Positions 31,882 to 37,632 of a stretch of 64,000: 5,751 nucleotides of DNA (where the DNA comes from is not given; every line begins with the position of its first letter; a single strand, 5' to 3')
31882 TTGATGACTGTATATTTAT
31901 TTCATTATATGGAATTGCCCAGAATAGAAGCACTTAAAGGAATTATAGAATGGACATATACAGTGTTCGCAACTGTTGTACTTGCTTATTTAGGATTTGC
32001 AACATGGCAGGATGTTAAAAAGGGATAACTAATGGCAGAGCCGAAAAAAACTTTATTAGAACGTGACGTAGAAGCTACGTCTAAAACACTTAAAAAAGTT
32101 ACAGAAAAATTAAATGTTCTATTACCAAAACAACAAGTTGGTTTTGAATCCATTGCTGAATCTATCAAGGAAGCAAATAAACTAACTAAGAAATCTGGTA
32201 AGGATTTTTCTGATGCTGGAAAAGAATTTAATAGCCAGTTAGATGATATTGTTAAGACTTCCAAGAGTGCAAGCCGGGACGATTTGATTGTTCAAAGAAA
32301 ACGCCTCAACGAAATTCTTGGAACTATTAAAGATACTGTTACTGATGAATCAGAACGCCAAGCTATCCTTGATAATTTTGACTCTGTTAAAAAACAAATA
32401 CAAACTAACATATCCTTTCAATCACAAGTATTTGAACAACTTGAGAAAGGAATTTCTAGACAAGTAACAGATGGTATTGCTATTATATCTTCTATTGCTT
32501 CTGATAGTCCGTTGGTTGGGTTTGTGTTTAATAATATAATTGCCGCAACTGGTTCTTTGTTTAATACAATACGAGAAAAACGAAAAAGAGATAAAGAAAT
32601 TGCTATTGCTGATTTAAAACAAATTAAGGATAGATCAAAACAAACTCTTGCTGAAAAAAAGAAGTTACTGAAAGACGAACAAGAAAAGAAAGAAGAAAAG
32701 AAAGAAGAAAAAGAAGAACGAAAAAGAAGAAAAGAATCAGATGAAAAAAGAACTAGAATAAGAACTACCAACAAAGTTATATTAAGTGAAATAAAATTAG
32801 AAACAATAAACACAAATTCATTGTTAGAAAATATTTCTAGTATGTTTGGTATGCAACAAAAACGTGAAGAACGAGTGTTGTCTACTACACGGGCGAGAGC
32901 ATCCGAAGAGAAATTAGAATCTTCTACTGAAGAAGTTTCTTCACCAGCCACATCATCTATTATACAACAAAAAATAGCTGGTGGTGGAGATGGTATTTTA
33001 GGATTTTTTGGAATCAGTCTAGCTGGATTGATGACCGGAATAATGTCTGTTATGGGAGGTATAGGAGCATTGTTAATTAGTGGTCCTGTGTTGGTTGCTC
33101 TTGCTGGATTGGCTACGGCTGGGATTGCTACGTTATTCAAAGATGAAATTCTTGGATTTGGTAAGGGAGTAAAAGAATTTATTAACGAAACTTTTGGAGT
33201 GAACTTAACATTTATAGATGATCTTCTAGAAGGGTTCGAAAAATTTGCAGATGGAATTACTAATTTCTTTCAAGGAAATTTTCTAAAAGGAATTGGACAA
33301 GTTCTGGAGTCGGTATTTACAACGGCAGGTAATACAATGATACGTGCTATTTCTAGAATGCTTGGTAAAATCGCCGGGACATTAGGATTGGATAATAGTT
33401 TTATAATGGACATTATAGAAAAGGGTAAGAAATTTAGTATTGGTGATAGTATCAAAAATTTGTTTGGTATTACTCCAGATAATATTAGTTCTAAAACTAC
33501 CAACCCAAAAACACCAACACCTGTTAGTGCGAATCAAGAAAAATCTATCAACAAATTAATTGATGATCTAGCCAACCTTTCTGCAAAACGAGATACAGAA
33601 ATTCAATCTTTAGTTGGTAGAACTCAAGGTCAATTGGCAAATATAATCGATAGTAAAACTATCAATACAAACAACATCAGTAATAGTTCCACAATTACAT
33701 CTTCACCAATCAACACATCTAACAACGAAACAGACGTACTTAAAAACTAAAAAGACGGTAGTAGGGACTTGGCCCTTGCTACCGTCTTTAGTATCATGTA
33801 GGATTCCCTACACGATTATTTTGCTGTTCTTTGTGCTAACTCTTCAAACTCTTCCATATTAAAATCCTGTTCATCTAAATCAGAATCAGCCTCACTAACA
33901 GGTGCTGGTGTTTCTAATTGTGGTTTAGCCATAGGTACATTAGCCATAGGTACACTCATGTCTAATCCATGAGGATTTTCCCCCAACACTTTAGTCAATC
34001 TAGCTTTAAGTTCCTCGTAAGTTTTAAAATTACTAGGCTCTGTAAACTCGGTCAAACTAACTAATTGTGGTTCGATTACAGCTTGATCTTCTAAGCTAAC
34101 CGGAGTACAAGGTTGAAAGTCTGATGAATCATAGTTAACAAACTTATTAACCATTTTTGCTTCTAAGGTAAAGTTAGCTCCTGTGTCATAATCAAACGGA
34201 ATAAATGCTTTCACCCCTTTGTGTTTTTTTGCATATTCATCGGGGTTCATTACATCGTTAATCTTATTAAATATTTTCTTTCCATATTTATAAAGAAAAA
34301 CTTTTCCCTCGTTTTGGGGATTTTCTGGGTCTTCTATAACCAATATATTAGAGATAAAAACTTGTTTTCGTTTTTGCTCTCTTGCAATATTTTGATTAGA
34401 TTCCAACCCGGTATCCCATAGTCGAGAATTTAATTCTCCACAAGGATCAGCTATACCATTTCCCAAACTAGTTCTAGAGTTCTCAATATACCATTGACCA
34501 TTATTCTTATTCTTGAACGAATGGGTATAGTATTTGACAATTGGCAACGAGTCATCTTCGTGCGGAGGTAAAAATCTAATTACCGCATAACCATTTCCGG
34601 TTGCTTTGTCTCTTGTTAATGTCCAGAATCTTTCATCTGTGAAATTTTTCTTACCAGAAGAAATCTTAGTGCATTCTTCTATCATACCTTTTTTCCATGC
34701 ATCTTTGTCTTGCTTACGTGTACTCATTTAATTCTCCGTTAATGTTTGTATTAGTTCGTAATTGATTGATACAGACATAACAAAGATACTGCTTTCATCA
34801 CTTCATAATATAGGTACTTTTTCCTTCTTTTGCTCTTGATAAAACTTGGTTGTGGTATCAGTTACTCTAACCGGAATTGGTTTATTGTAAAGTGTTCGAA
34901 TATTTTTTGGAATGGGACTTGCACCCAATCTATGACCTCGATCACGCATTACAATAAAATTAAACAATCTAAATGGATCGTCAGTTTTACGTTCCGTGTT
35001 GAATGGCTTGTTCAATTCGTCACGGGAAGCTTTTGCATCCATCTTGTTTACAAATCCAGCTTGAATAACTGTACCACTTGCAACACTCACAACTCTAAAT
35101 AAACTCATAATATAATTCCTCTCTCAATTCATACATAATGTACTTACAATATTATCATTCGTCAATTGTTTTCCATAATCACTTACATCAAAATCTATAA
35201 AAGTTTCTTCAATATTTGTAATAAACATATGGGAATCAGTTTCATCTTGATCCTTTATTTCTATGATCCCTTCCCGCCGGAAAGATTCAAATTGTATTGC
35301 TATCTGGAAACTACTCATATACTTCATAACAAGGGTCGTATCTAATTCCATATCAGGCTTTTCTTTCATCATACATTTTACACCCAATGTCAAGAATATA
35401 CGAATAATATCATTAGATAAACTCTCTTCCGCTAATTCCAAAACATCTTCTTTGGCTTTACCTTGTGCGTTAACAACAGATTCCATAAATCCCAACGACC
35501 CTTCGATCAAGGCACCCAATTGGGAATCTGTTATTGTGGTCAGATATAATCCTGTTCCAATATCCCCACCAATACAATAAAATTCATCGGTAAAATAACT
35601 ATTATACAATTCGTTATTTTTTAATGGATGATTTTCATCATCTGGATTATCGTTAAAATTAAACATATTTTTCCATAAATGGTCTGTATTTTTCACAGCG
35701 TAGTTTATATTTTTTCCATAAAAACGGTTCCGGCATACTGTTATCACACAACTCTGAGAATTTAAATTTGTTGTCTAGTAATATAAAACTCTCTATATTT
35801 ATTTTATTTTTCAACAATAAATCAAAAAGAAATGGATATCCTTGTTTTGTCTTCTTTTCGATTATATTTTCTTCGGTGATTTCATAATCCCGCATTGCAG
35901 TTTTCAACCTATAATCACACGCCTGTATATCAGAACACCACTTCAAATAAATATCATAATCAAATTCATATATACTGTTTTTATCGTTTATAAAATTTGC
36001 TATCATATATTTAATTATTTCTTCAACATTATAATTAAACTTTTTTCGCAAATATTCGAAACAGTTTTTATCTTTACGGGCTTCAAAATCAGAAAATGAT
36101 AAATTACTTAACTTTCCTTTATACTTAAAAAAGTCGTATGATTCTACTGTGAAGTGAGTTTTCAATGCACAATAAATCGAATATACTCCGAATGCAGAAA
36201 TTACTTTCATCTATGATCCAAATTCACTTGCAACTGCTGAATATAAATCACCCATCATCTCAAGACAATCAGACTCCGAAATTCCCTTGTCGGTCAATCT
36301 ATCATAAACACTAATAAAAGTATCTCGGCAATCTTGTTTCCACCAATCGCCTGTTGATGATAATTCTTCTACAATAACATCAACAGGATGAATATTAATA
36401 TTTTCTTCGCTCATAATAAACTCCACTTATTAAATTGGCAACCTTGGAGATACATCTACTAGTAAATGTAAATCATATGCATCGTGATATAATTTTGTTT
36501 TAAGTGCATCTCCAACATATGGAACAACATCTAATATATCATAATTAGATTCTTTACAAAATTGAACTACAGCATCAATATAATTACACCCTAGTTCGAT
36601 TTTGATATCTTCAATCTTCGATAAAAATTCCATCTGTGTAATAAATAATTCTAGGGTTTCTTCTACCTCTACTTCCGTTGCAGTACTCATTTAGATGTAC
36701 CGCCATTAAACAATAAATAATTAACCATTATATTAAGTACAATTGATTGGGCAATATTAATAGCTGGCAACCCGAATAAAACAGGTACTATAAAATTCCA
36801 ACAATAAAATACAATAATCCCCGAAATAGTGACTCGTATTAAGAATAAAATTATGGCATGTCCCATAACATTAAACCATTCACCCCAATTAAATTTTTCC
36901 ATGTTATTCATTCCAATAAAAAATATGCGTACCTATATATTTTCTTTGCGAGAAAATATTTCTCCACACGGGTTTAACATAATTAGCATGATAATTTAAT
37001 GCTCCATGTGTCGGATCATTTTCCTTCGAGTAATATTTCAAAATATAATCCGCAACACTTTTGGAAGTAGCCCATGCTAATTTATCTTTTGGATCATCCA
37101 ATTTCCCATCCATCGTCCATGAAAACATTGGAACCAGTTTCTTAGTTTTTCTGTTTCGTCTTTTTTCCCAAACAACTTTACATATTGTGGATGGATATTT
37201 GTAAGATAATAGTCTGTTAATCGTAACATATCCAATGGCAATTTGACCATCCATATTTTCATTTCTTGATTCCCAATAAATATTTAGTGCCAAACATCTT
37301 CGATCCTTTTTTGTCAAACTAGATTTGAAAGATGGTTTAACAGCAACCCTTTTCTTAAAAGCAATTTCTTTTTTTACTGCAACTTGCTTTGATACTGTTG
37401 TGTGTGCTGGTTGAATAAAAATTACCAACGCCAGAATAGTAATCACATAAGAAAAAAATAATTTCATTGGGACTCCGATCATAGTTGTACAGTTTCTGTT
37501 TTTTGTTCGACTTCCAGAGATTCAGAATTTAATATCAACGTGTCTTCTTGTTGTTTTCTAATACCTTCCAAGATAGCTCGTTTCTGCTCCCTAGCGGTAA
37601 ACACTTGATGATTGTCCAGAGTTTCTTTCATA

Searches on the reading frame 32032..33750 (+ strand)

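Call 18: search_protein_families(library=pfam, proteins=[window:32032-33750:+], max_evalue=0.001)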
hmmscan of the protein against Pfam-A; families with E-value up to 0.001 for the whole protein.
window:32032-33750:+ (572 aa): 1 family
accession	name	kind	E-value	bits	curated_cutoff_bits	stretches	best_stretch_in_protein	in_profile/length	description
PF08496.15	Peptidase_S49_N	-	0.00082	19.9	27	0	168-281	19-126/147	Peptidase family S49 N-terminal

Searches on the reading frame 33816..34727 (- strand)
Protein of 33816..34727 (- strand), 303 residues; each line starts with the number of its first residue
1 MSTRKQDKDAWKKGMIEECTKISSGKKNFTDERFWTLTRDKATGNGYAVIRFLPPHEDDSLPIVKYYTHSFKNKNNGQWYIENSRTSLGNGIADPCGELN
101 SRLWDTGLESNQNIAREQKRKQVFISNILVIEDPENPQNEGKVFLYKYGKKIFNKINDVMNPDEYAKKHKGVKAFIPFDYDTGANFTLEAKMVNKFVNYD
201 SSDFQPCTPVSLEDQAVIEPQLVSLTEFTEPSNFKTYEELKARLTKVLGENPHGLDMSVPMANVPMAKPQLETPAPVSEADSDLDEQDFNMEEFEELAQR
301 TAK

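Call 18: search_protein_families(library=pfam, proteins=[window:33816-34727:-], max_evalue=0.001)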
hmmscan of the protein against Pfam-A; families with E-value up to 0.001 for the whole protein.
window:33816-34727:- (303 aa): 1 family
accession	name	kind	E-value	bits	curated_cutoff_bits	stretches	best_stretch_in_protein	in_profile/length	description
PF08804.16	gp32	-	3.7e-38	132.1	26.8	1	44-247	1-207/208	gp32 DNA binding protein like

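Call 29: search_dna_similar(query=window:33816-34727:-, collection=phages, mode=protein, max_rows=15)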
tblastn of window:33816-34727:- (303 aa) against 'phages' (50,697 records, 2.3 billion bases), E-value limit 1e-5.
Records with a match: 2473; places in all: 2474; records where one place covers at least 80% of the query: 489.
Best place of each record, by identity: <60% 2473.
By first word of the organism name: Escherichia 633; Synechococcus 378; Klebsiella 323; Salmonella 194; Vibrio 138; Shigella 89; Aeromonas 80; Acinetobacter 71; Cyanophage 61; Enterobacter 59; and 52 more.
By host as written in the record: - 451; Escherichia coli 268; Klebsiella pneumoniae 109; Synechococcus 107; Synechococcus sp. 38; Escherichia coli O157:H7 35; Salmonella enterica 29; Synechococcus sp. WH7803 28; and 530 more.
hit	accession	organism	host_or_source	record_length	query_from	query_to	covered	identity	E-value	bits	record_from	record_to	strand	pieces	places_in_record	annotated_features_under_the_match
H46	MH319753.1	Marine virus AG-345-F15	single cell amplified by WGA-X; seawater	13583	31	299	89%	45.6%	2e-61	216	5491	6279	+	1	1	record has no annotation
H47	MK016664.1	Synechococcus phage S-B68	Synechococcus sp. WH 7803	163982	16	299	94%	43.0%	4e-58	206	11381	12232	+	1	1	single stranded DNA-binding protein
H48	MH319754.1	Marine virus AG-345-L05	single cell amplified by WGA-X; seawater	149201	31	298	88%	45.4%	6e-59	209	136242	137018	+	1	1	record has no annotation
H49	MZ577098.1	Methylophilales phage Melnitz-3 EXVC039M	Methylophilales_sp._H5P1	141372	26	298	90%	44.4%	1e-56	202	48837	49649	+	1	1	ssDNA-binding domain protein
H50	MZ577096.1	Methylophilales phage Melnitz-2 EXVC040M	Methylophilales_sp._H5P1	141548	26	298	90%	44.4%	1e-56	202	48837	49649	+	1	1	ssDNA-binding domain protein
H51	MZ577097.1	Methylophilales phage Melnitz EXVC044M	Methylophilales_sp._H5P1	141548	26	298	90%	44.4%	1e-56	202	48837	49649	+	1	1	ssDNA-binding domain protein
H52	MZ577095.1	Methylophilales phage Melnitz-1 EXVC043M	Methylophilales_sp._H5P1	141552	26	298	90%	44.4%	1e-56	202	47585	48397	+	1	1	hypothetical protein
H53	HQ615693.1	Synechococcus phage S-CRM01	Synechococcus sp. LC16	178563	12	298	95%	42.2%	1e-54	196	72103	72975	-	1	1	gp32: ssDNA binding protein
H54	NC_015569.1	Synechococcus phage S-CRM01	Synechococcus sp. LC16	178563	12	298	95%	42.2%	1e-54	196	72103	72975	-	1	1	gp32: single strand DNA binding protein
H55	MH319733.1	Marine virus AG-345-E02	single cell amplified by WGA-X; seawater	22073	31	299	89%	44.9%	1e-60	214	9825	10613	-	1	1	record has no annotation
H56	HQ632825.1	Prochlorococcus phage P-SSM5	Prochlorococcus marinus NATL2A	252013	31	299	89%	44.9%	1e-60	213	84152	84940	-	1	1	single-stranded DNA binding protein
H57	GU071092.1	Prochlorococcus phage P-SSM2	-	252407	31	299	89%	44.9%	1e-60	213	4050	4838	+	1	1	single-stranded DNA-binding protein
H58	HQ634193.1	Cyanophage P-RSM6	Prochlorococcus NATL2A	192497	15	299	94%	42.0%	3e-55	198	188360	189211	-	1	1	single-stranded DNA binding protein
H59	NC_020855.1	Cyanophage P-RSM6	Prochlorococcus NATL2A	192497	15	299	94%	42.0%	3e-55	198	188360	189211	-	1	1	single strand DNA binding protein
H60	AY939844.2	Prochlorococcus phage P-SSM2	Prochlorococcus sp. NATL1A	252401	31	299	89%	44.5%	1e-59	211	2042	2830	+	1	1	gp32: ssDNA binding protein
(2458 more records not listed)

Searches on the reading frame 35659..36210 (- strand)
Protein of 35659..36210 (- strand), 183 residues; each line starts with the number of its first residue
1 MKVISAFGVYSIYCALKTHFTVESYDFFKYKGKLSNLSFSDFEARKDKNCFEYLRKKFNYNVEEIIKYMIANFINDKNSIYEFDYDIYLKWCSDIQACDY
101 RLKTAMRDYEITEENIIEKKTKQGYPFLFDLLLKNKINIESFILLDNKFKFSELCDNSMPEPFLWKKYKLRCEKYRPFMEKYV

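Call 86: search_protein_families(library=pfam, proteins=[window:35659-36210:-], max_evalue=0.01)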
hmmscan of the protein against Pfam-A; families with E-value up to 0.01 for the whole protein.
window:35659-36210:- (183 aa): 2 families
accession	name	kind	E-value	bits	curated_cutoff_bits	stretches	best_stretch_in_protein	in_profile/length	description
PF08993.15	T4_Gp59_N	-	6.3e-08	33.4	25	1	6-81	3-74/93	T4 gene Gp59 loader of gp41 DNA helicase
PF08994.15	T4_Gp59_C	-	1.8e-06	28.9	25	1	118-178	27-89/109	T4 gene Gp59 loader of gp41 DNA helicase C-term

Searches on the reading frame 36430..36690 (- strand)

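Call 86: search_protein_families(library=pfam, proteins=[window:36430-36690:-], max_evalue=0.01)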
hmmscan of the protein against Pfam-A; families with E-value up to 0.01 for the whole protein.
window:36430-36690:- (86 aa): 1 family
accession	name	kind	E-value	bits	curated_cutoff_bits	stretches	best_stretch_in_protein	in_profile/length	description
PF16805.11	Trans_coact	-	1.2e-13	51.2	25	1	16-77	2-63/73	Phage late-transcription coactivator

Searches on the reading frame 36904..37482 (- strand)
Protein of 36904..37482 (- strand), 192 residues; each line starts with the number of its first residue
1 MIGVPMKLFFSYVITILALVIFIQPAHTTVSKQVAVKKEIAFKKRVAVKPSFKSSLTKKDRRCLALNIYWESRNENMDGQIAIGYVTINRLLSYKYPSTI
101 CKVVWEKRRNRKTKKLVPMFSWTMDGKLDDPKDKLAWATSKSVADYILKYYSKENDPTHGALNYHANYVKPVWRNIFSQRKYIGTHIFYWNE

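Call 28: search_protein_families(library=ncbifam, proteins=[window:36904-37482:-], max_evalue=0.01)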
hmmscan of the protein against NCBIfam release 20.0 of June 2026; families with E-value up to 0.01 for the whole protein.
window:36904-37482:- (192 aa): 1 family
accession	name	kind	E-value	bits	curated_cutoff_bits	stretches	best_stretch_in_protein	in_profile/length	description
TIGR02869.1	spore_SleB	equivalog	7.4e-11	42.3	236.5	1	39-188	67-199/201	spore cortex-lytic enzyme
